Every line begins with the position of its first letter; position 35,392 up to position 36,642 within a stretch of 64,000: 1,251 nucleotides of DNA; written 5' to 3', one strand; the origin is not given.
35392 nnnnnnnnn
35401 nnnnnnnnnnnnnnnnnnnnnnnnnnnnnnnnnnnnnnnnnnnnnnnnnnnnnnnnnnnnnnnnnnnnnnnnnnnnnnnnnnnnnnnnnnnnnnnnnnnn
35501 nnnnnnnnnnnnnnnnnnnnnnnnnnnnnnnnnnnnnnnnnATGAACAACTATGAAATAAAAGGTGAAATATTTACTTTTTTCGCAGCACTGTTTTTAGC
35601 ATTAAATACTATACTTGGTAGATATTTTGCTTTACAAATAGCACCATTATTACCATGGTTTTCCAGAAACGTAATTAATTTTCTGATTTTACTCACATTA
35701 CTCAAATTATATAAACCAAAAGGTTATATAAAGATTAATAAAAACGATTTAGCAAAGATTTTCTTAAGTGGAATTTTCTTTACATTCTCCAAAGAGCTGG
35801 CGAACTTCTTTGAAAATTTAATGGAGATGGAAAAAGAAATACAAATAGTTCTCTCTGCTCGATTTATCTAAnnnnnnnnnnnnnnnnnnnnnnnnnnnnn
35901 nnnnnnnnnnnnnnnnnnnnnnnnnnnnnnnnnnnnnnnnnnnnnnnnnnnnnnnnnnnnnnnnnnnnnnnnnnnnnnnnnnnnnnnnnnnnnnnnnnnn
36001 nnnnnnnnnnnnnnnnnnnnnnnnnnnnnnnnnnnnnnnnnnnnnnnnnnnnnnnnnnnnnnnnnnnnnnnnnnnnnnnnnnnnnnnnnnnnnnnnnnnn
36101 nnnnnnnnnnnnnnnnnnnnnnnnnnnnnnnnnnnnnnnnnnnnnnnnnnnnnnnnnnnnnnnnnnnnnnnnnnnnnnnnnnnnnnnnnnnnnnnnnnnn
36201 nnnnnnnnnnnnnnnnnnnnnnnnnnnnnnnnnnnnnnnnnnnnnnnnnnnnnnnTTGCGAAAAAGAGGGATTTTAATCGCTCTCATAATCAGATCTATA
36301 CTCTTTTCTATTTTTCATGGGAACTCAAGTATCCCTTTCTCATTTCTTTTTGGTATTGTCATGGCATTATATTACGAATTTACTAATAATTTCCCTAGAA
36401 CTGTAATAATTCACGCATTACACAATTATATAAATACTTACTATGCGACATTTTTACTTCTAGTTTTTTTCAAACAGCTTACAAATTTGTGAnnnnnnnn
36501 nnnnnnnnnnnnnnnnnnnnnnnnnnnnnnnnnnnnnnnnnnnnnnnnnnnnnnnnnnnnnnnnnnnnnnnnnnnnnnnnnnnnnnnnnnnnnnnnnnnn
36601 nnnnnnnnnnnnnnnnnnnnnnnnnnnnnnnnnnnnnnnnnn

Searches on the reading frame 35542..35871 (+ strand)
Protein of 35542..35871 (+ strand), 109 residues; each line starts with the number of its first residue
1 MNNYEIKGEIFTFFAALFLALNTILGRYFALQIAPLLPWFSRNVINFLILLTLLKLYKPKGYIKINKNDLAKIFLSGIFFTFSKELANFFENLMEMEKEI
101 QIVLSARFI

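Call 3: search_protein_families(library=pfam, proteins=[window:35542-35871:+], max_evalue=0.01)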
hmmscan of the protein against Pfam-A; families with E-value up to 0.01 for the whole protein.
window:35542-35871:+ (109 aa): 1 family
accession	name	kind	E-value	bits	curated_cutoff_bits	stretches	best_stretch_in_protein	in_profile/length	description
PF00892.27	EamA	-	0.00012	22.8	28.2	1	7-82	2-74/135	EamA-like transporter family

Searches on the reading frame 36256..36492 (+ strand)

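Call 3: search_protein_families(library=pfam, proteins=[window:36256-36492:+], max_evalue=0.01)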
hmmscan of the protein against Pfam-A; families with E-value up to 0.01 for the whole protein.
window:36256-36492:+ (78 aa): 1 family
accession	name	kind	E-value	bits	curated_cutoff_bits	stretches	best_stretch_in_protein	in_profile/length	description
PF02517.21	Rce1-like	-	3.5e-09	37.3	22.4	1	4-59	35-93/93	Type II CAAX prenyl endopeptidase Rce1-like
